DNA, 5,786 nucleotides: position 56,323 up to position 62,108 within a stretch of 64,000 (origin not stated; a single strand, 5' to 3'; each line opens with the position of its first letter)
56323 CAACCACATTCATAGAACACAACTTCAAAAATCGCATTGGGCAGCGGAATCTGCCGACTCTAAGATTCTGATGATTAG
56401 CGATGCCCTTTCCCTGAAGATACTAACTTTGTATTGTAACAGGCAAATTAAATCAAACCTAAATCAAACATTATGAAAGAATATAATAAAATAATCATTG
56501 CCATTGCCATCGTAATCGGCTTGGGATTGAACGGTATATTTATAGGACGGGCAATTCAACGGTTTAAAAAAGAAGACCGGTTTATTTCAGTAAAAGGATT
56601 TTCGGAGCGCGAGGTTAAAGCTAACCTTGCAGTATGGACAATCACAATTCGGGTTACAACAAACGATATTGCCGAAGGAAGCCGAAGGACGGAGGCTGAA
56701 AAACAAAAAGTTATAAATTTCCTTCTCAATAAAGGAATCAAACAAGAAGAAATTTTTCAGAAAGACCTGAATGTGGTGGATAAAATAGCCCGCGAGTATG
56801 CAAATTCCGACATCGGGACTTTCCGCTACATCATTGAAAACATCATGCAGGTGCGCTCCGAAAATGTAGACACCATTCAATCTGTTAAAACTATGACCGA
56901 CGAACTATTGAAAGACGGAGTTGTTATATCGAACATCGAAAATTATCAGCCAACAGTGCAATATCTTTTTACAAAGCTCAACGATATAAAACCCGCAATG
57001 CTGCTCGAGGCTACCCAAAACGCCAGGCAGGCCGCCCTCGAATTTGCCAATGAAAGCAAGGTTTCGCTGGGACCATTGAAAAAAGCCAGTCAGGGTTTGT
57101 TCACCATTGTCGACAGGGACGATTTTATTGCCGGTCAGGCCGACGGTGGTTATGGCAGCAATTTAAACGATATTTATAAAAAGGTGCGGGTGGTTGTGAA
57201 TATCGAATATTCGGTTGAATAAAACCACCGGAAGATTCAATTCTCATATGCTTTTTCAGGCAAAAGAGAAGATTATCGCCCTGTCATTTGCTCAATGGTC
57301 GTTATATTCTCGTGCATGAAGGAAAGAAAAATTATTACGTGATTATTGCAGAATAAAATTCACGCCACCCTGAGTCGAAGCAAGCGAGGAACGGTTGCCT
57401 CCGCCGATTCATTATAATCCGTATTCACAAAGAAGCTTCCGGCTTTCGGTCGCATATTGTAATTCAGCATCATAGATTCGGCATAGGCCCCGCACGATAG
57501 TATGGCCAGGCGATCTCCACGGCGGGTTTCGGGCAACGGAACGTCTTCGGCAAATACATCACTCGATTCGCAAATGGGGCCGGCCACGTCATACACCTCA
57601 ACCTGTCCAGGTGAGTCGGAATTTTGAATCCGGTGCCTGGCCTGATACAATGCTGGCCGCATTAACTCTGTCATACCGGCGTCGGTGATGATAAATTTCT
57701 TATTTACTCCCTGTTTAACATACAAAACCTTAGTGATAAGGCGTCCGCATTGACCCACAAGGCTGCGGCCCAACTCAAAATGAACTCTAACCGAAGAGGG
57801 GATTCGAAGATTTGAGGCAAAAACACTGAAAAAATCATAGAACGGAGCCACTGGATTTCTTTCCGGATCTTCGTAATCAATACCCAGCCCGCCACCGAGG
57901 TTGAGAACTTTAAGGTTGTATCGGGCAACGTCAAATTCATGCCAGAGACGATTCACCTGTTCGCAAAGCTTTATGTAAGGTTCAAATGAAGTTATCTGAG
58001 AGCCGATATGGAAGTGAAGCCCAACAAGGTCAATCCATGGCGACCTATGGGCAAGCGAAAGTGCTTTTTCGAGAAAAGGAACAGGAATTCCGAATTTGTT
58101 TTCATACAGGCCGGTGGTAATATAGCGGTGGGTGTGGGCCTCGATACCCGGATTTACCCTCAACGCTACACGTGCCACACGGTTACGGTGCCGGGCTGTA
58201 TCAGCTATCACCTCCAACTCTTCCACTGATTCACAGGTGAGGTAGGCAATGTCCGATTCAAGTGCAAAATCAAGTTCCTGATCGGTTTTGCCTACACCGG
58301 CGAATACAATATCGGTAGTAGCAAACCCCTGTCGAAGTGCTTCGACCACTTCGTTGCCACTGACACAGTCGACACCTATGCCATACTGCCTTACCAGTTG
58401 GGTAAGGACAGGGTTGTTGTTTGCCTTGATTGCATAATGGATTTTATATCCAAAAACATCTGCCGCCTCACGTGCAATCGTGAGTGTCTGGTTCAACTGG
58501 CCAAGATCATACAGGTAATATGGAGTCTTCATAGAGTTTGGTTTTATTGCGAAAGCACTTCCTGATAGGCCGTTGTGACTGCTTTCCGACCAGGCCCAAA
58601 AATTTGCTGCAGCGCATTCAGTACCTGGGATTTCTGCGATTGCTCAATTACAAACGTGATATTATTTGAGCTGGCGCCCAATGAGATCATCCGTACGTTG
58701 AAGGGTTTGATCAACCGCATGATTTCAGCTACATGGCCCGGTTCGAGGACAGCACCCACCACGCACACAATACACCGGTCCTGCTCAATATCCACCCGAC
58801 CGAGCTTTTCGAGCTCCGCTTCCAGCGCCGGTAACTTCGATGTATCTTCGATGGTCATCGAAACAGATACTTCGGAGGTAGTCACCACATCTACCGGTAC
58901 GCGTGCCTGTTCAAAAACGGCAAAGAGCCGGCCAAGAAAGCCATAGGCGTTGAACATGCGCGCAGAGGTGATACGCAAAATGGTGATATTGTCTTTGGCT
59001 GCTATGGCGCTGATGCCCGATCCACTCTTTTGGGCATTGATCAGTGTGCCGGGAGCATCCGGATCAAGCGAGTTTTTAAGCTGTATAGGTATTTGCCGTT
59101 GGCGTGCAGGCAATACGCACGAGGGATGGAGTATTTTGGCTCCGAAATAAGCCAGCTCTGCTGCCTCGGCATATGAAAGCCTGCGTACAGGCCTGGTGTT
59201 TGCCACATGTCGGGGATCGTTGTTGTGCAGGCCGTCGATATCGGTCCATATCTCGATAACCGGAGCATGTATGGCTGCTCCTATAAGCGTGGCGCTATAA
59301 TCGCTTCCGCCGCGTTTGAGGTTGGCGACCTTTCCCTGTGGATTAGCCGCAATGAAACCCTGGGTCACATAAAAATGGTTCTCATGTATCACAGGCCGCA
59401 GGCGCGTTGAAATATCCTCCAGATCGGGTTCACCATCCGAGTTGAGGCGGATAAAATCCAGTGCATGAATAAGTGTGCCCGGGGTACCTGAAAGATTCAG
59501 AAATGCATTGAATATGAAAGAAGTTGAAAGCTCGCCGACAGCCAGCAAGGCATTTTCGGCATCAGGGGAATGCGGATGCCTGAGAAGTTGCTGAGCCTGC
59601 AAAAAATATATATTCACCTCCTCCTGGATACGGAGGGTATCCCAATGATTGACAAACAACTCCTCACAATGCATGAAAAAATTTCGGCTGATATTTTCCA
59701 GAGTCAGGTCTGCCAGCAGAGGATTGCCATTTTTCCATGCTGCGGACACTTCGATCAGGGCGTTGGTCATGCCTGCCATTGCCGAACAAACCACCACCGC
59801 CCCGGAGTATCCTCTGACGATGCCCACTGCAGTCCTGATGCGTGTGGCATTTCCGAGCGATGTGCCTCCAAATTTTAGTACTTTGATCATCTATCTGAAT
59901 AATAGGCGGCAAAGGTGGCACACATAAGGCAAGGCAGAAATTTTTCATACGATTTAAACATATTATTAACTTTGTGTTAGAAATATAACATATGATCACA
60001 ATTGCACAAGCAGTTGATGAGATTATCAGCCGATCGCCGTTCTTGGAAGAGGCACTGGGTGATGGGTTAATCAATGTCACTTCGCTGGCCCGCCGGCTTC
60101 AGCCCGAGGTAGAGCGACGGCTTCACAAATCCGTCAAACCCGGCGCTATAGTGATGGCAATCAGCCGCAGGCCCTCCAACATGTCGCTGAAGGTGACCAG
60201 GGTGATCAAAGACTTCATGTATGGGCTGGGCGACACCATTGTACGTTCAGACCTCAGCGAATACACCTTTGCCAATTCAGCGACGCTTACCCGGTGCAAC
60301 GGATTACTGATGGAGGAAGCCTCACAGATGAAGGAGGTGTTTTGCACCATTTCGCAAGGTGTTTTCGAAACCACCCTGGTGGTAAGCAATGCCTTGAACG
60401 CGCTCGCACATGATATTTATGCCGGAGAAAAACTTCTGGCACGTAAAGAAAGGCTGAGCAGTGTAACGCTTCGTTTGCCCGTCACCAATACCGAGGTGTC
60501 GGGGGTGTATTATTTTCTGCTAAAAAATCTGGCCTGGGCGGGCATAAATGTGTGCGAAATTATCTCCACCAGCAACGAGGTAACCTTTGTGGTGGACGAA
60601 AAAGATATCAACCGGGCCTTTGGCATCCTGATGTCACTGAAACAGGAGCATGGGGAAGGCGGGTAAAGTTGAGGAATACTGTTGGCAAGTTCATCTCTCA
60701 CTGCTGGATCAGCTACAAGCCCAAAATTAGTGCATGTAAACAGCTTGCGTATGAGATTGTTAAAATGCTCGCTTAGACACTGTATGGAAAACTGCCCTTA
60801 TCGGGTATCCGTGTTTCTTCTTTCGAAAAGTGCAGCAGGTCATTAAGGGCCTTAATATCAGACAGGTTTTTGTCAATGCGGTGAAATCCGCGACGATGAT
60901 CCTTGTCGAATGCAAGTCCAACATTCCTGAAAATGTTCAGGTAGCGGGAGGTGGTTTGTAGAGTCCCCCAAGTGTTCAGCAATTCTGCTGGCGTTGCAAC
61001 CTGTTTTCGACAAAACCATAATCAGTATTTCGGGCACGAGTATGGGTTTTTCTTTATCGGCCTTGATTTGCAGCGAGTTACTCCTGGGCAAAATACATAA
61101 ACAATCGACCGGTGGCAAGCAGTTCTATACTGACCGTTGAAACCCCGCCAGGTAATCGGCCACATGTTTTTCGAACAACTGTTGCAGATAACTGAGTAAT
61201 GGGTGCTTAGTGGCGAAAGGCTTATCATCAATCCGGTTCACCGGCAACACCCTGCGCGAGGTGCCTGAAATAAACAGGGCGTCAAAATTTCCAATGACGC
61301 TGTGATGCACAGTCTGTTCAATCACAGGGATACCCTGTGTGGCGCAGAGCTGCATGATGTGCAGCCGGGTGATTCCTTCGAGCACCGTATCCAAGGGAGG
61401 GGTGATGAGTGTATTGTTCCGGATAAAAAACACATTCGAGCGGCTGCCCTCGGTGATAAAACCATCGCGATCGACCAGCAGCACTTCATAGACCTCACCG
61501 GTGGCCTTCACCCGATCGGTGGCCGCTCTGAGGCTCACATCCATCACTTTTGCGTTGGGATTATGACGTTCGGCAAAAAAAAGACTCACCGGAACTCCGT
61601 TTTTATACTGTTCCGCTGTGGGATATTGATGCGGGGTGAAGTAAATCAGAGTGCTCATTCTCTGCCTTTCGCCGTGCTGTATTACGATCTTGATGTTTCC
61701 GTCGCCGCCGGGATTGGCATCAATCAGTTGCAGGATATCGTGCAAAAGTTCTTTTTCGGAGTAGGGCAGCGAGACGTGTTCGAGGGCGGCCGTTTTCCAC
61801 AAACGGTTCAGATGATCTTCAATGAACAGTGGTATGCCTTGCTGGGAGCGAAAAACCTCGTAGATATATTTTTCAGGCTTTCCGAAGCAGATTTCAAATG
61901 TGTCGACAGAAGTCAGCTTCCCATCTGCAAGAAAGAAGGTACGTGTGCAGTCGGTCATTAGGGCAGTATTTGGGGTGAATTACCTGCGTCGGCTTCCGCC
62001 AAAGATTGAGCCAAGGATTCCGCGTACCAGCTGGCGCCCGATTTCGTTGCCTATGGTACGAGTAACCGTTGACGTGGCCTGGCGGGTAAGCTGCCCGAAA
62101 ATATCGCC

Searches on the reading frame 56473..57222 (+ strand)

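Call 21: search_protein_families(library=pfam, proteins=[window:56473-57222:+])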
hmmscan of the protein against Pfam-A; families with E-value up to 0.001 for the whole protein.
window:56473-57222:+ (249 aa): 1 family
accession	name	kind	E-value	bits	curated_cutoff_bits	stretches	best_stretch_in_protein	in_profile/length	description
PF04402.19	SIMPL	-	2e-16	61.3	25.2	1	38-207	1-160/205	Protein of unknown function (DUF541)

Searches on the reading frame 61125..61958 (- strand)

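Call 21: search_protein_families(library=pfam, proteins=[window:61125-61958:-])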
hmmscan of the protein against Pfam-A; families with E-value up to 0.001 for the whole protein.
window:61125-61958:- (277 aa): 1 family
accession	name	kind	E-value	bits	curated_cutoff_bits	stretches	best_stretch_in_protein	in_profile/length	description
PF01063.24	Aminotran_4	-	2.5e-45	155.5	28.5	1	32-243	2-223/223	Amino-transferase class IV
